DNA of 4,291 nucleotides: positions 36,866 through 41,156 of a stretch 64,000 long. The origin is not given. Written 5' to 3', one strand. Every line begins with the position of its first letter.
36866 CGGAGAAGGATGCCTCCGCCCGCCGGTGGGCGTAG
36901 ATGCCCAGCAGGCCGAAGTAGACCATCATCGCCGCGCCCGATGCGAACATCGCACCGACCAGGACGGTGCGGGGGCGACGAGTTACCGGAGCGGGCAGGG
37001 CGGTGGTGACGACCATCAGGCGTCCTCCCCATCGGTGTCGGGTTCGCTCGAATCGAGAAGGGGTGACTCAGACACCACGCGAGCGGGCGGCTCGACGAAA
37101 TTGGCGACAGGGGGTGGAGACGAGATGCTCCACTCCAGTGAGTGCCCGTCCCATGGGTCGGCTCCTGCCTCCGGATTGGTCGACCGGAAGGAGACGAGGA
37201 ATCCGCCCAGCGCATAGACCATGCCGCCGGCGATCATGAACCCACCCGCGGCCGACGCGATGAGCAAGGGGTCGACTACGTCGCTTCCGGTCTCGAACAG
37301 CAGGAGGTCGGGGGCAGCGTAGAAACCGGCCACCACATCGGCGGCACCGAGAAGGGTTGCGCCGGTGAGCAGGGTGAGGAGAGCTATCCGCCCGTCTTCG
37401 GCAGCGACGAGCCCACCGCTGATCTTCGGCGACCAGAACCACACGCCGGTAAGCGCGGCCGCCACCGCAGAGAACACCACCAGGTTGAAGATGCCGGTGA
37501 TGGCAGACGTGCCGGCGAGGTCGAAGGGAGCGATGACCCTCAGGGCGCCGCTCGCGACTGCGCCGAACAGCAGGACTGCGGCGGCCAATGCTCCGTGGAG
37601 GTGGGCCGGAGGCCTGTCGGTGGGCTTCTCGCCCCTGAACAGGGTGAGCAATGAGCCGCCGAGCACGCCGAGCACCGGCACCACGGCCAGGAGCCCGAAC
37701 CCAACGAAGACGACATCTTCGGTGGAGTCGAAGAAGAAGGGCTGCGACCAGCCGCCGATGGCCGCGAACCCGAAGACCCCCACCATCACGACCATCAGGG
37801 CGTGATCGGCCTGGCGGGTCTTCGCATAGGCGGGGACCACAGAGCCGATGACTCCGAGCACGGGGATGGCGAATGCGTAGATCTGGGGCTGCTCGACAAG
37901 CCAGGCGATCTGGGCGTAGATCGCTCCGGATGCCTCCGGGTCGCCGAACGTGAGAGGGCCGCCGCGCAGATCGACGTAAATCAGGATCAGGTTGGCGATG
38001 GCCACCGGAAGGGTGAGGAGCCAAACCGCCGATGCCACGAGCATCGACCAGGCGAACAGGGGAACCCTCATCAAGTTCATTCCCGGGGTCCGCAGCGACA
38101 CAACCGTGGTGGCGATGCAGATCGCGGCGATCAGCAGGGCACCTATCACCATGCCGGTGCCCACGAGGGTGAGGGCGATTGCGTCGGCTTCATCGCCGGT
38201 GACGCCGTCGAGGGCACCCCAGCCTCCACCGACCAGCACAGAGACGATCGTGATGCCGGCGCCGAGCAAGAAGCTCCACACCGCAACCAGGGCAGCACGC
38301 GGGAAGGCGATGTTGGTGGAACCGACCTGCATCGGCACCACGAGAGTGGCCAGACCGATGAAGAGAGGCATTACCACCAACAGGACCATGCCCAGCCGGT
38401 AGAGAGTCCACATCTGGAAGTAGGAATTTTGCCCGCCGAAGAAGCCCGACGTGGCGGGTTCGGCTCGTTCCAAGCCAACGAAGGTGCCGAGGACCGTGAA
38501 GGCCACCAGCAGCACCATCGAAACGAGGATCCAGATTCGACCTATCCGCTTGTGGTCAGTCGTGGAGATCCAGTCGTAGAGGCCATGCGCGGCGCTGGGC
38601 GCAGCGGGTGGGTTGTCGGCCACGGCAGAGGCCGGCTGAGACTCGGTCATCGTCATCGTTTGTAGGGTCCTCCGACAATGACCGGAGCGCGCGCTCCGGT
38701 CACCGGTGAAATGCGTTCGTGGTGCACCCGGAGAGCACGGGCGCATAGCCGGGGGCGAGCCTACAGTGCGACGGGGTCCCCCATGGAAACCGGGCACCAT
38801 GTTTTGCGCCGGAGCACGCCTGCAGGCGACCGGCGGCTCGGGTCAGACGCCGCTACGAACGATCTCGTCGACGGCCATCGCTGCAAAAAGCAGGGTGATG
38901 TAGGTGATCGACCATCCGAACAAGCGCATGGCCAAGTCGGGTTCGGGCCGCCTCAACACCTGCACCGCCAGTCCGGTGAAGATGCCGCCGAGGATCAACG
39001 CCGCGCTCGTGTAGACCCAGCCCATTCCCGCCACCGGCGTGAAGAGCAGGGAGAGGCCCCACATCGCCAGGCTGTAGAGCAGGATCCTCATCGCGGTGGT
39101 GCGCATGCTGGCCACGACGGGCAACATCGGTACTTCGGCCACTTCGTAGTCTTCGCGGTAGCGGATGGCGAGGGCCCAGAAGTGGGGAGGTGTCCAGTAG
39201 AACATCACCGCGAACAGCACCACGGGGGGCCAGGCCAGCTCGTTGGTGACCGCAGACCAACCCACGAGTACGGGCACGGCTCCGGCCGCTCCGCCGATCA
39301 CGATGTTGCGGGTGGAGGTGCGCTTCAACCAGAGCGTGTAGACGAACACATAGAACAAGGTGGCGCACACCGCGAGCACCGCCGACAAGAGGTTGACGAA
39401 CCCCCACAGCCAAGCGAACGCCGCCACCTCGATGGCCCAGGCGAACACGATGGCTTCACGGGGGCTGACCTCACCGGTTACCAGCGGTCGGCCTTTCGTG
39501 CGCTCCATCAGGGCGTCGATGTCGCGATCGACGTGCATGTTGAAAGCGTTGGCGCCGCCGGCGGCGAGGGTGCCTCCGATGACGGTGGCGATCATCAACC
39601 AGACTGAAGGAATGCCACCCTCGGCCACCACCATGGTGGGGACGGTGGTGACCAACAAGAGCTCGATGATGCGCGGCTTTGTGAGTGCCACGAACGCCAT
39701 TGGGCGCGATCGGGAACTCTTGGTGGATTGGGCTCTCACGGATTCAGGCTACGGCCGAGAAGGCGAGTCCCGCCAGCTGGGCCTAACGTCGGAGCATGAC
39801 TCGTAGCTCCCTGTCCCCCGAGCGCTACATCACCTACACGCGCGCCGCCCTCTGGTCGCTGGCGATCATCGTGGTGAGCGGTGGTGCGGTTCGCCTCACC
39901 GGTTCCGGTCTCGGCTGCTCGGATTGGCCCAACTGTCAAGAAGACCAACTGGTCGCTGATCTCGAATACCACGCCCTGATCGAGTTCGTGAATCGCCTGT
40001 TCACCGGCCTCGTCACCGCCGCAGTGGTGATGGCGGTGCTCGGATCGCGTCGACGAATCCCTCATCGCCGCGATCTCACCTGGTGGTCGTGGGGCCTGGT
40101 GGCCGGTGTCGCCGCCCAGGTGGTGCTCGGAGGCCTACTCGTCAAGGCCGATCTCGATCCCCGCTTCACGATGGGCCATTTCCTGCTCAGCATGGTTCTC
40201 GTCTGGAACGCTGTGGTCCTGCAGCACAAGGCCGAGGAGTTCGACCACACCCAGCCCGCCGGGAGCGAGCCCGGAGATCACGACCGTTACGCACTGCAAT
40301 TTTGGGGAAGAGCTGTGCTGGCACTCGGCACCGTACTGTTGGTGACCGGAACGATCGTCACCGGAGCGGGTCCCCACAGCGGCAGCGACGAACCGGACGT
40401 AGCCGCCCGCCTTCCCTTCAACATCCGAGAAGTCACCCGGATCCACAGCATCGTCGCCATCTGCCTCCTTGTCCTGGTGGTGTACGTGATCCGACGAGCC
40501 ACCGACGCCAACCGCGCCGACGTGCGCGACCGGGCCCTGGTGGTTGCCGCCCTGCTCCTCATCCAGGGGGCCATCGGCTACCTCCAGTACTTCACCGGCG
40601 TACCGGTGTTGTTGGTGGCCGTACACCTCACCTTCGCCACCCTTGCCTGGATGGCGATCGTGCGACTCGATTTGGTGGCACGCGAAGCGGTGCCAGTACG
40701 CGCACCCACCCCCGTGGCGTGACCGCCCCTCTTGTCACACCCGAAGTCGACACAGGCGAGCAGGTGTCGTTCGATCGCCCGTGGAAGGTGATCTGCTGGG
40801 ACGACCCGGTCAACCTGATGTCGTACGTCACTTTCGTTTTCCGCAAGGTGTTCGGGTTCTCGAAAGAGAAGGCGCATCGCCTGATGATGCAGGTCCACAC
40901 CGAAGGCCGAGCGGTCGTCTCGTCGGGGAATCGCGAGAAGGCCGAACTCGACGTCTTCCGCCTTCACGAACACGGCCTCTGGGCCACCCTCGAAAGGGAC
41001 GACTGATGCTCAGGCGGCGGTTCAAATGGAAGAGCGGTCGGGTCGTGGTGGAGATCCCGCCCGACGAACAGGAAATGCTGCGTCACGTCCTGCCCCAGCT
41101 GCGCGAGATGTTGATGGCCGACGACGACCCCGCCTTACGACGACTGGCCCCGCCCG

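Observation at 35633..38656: Cofactor-less 'shadow' oxidase module (dead subunit I + subunit III-like + unknown membrane protein) fused transcriptionally to an intact caa3 oxidase operon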

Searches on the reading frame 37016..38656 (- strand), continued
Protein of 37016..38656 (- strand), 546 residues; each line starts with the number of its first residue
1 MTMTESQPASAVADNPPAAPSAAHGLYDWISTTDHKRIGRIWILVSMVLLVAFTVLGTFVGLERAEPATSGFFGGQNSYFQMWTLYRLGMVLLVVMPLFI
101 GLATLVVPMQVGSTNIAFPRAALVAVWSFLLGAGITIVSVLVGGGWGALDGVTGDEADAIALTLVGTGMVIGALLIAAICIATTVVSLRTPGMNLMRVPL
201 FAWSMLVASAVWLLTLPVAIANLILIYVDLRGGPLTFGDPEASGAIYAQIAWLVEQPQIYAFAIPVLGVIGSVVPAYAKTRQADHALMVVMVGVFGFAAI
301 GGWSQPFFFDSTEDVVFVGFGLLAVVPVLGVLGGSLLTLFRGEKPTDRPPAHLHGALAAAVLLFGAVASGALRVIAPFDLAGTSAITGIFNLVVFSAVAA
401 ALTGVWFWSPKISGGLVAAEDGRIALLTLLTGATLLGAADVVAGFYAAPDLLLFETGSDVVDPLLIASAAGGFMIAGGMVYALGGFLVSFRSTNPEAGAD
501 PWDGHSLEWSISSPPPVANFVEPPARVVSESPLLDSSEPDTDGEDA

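Call 40: fold_search(model_id=the predicted structure, library=pdb)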
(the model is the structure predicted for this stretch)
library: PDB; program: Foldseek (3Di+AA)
matches with E <= 10: 496; with E <= 0.001: 91
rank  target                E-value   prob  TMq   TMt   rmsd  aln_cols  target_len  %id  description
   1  9gy6_F                6.2e-19  1.00  0.80  0.79   6.1       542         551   24  Mycobacterial cytochrome bc1:aa3 with inhibitor (released 2025-04-09)
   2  8hcr_F                3.1e-18  1.00  0.77  0.77   5.8       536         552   25  Cryo-EM structure of the Mycobacterium tuberculosis cytochrome bcc:aa3 supercomplex and a novel inhibitor targeting su (released 2023-05-03)
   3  6adq_F                5.4e-18  1.00  0.78  0.77   6.1       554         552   25  Respiratory Complex CIII2CIV2SOD2 from Mycobacterium smegmatis (released 2018-11-14)
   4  7q21_D                6.1e-18  1.00  0.80  0.77   6.1       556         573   24  III2-IV2 respiratory supercomplex from Corynebacterium glutamicum (released 2022-02-02)
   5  7n9z_F                2.3e-17  1.00  0.76  0.64   5.5       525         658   23  E. coli cytochrome bo3 in MSP nanodisc (released 2021-09-01)
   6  7qhm_D                3.8e-17  1.00  0.77  0.74   6.1       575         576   23  Cytochrome bcc-aa3 supercomplex (respiratory supercomplex III2/IV2) from Corynebacterium glutamicum (stigmatellin and  (released 2022-05-18)
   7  7cub_A                6.1e-17  1.00  0.75  0.63   5.6       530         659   23  2.55-Angstrom Cryo-EM structure of Cytochrome bo3 from Escherichia coli in Native Membrane (released 2021-08-25)
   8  8d4t_N                9.3e-17  1.00  0.77  0.82   5.3       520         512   23  Mammalian CIV with GDN bound (released 2022-07-06)
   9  8qqk_A                9.3e-17  1.00  0.77  0.65   6.9       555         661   22  Cryo-EM structure of E. coli cytochrome bo3 quinol oxidase assembled in peptidiscs (released 2024-04-24)
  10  6hwh_Q                1.1e-16  1.00  0.79  0.78   6.1       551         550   24  Structure of a functional obligate respiratory supercomplex from Mycobacterium smegmatis (released 2018-11-07)
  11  8ugh_4A               1.1e-16  1.00  0.79  0.84   5.1       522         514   23  In-situ structure of typeA supercomplex with lipids in respiratory chain (composite) (released 2024-06-19)
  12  7xmc_A                1.2e-16  1.00  0.75  0.63   5.7       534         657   22  Cryo-EM structure of Cytochrome bo3 from Escherichia coli, apo structure with DMSO (released 2022-12-21)
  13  9fks_g                1.2e-16  1.00  0.78  0.78   5.6       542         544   22  Respiratory supercomplex CIII2-CIV2 from alphaproteobacterium (released 2025-12-17)
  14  9buh_Ak               1.6e-16  1.00  0.76  0.80   5.4       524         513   23  Cryo-EM structure of respiratory supercomplex I III IV (released 2025-05-21)
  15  5z62_A                1.8e-16  1.00  0.76  0.81   5.4       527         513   24  Structure of human cytochrome c oxidase (released 2019-02-27)
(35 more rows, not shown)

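Call 53: find_related_loci(query=A5, collection=genome_contigs, flank=8000)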
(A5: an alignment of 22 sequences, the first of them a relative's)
Query A5 (536 aa) in genome_contigs; peptide patterns used: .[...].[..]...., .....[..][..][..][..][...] (x = any residue, [..] = any of these).
600 stretches matched a pattern (row limit reached: there are more); 542 encode a relative of the query (tblastn E <= 1e-3); the best 80 are kept; 80 distinct loci.
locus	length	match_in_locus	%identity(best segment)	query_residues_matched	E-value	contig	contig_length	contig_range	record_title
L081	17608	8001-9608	100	1-536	0e+0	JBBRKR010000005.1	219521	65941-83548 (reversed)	MAG: Acidimicrobiales bacterium isolate La1_concoct.050 LA1C_C.050_k141_1400215L_219521_cov_14.0940, whole genome shotgu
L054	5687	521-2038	40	20-525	6e-90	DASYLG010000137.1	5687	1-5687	MAG TPA_asm: Iamia sp. isolate SMAG_U4342 k141_982904, whole genome shotgun sequence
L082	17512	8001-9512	40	31-530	2e-88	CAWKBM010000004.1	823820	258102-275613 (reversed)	MAG: uncultured Acidimicrobiales bacterium isolate MFD05442.bin.2.9 genome assembly, contig: contig_30123, whole genome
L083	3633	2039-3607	37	1-523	2e-88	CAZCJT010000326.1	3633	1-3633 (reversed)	MAG TPA_asm: uncultured Acidimicrobiaceae bacterium isolate SRP062349_co6_4 genome assembly, contig: NODE_27597_length_3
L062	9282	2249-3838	35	25-527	4e-87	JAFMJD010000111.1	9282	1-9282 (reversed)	MAG: Actinomycetota bacterium isolate DEBay_Sum019D_L_G_128 NODE_8577_length_9282_cov_8.628373, whole genome shotgun seq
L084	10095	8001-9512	37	31-523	6e-87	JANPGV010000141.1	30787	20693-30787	MAG: Ilumatobacteraceae bacterium isolate VAR_69_metabat_274 VAR_69_k141_4065413, whole genome shotgun sequence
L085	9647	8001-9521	40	20-527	9e-86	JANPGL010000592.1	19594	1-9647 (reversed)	MAG: Actinomycetes bacterium isolate VAR_69_metabat_350 VAR_69_k141_3953962, whole genome shotgun sequence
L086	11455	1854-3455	36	1-533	1e-85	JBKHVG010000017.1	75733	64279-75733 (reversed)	MAG: Acidimicrobiia bacterium isolate B_bin_1_strict NODE_17_length_75733_cov_7.027387, whole genome shotgun sequence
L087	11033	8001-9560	36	18-523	8e-85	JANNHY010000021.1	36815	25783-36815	MAG: Ilumatobacteraceae bacterium isolate SOY_6_C_metabat_189 SOY_6_C_k141_1209206, whole genome shotgun sequence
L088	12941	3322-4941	36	18-526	2e-84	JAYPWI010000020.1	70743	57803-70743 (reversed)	MAG: Acidimicrobiales bacterium isolate 139588_S189_metabat_bins_2.tsv.069 NODE_356_length_70743_cov_6.353964, whole gen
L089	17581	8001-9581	38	1-527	2e-84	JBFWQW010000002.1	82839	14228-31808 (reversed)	MAG: Acidimicrobiia bacterium isolate CA_2019_TPBF_192 NODE_2434_length_82839_cov_5.323798_TPBF, whole genome shotgun se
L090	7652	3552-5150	40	1-523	1e-84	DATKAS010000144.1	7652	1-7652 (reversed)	MAG TPA_asm: Acidimicrobiales bacterium isolate SMAG_U15211 k141_4669972, whole genome shotgun sequence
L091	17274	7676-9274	38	1-533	4e-84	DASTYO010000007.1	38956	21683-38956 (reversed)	MAG TPA_asm: Acidimicrobiales bacterium isolate SMAG_U2444 k141_74016, whole genome shotgun sequence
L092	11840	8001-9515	36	25-523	3e-84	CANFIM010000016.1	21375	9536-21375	MAG: Acidimicrobiaceae bacterium isolate Jr-14may18-13 genome assembly, contig: Jr-14may18-C3784, whole genome shotgun s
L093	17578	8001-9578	40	1-526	1e-81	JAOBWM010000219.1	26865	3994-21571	MAG: Acidimicrobiales bacterium isolate RYN_37 scaffold_4108694, whole genome shotgun sequence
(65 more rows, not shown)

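Call 84: find_related_loci(query=A7, collection=genome_contigs, flank=8000)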
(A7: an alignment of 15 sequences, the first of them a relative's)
Query A7 (347 aa) in genome_contigs; peptide patterns used: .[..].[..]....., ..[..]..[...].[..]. (x = any residue, [..] = any of these).
600 stretches matched a pattern (row limit reached: there are more); 600 encode a relative of the query (tblastn E <= 1e-3); the best 80 are kept; 80 distinct loci.
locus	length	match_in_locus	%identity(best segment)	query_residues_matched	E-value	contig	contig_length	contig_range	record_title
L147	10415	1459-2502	62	3-347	2e-149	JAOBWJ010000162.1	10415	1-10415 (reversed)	MAG: Acidimicrobiales bacterium isolate RYN_34 scaffold_442970, whole genome shotgun sequence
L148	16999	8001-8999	50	5-347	4e-95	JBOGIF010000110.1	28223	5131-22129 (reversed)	MAG: Acidimicrobiales bacterium isolate H1-B1_metabat2.bin.96 k127_325689, whole genome shotgun sequence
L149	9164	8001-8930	47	25-347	5e-92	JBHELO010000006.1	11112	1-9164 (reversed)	MAG: Acidimicrobiales bacterium isolate S2_bin.17.orig S2_k141_3392554, whole genome shotgun sequence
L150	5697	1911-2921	47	9-347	4e-91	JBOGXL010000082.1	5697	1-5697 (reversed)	MAG: Actinomycetota bacterium isolate M3-S_metawrap_bin.66 k127_1629176, whole genome shotgun sequence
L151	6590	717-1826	45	3-347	4e-91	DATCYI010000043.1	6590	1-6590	MAG TPA_asm: Acidimicrobiales bacterium isolate SMAG_U7461 k141_81204, whole genome shotgun sequence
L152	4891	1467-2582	45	5-347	3e-89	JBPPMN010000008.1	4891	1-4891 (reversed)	MAG: Acidimicrobiales bacterium isolate BIOS2019_out_072 k131_70499, whole genome shotgun sequence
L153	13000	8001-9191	41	2-347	5e-89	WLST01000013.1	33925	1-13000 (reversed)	MAG: Actinomycetota bacterium isolate UFOp-RH-9nov16-228 RH-9nov16-228-c13, whole genome shotgun sequence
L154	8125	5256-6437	41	5-347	2e-88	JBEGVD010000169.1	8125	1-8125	MAG: Actinomycetota bacterium isolate riogrande_2019_sw_WHONDRS-S19S_0066_B_bin.117 scaffold_1876068, whole genome shotg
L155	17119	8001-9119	44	23-347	7e-88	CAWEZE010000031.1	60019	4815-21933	MAG: uncultured bacterium isolate MFD09267.bin.1.261 genome assembly, contig: contig_99715, whole genome shotgun sequenc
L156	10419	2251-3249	50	3-347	6e-101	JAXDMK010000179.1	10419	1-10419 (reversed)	MAG: Actinomycetota bacterium isolate BP_64 scaffold_3901081, whole genome shotgun sequence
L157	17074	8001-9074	45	23-346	6e-86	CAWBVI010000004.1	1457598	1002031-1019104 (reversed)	MAG: uncultured Microthrixaceae bacterium isolate MFD06742.bin.2.52 genome assembly, contig: contig_39970, whole genome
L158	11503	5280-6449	41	9-347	1e-85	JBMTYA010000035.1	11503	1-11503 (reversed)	MAG: Ilumatobacteraceae bacterium isolate LKB_V7_S19_100percent_par_LKB_V7_S19_metabat.48 NODE_4473_length_11503_cov_10.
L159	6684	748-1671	46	26-347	4e-85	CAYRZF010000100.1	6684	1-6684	MAG TPA_asm: uncultured bacterium isolate SRP119689_co1_180 genome assembly, contig: NODE_18716_length_6684_cov_17.99864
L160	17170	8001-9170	40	9-347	2e-84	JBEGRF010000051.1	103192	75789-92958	MAG: Actinomycetota bacterium isolate pamunkeyriver_2019_sw_WHONDRS-S19S_0054_B_bin.83 scaffold_749029, whole genome sho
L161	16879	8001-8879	49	22-326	5e-84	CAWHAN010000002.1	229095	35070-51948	MAG: uncultured Acidimicrobiia bacterium isolate MFD04212.bin.2.46 genome assembly, contig: contig_13838, whole genome s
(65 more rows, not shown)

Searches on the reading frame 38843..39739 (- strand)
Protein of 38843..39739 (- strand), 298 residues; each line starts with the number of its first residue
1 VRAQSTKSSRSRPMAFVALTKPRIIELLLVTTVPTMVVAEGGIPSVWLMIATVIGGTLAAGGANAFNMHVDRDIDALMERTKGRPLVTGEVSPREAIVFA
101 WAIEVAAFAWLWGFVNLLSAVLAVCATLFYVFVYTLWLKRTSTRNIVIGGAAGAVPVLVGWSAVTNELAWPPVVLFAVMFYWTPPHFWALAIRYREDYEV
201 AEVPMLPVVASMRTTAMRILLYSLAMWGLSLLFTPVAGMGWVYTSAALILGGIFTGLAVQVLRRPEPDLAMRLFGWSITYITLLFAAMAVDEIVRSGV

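Call 43: search_protein_families(library=pfam, proteins=[window:38843-39739:-], max_evalue=0.001)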
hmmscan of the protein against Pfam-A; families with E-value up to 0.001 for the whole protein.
window:38843-39739:- (298 aa): 1 family
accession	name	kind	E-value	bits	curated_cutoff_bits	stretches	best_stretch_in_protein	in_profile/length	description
PF01040.23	UbiA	-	1.9e-63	214.5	34.2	1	28-274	1-244/250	UbiA prenyltransferase family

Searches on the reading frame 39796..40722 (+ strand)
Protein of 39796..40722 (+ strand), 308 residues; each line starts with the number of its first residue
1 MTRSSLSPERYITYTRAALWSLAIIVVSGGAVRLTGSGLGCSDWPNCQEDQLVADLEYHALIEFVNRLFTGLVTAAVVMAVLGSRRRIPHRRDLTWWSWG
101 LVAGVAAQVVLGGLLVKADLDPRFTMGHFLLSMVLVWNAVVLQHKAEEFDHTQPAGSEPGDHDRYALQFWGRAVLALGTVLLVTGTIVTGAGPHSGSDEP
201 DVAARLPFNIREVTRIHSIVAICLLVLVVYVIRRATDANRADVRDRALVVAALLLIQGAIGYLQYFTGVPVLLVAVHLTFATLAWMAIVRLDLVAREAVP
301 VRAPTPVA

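Call 43: search_protein_families(library=pfam, proteins=[window:39796-40722:+], max_evalue=0.001)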
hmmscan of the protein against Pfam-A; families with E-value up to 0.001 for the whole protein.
window:39796-40722:+ (308 aa): 2 families
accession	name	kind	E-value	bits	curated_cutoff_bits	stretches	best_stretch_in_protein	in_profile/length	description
PF02628.20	COX15-CtaA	-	2.9e-25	89.4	29.9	1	19-289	8-322/322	Cytochrome oxidase assembly protein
PF02322.20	Cyt_bd_oxida_II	-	0.00051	19.9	35.6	0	126-287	77-228/302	Cytochrome bd terminal oxidase subunit II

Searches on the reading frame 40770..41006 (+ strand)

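Call 43: search_protein_families(library=pfam, proteins=[window:40770-41006:+], max_evalue=0.001)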
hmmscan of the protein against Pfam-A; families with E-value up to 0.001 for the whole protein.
window:40770-41006:+ (78 aa): 1 family
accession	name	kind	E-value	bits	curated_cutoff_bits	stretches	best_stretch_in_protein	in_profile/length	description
PF02617.22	ClpS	-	3e-22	78.6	23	1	3-73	4-80/80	ATP-dependent Clp protease adaptor protein ClpS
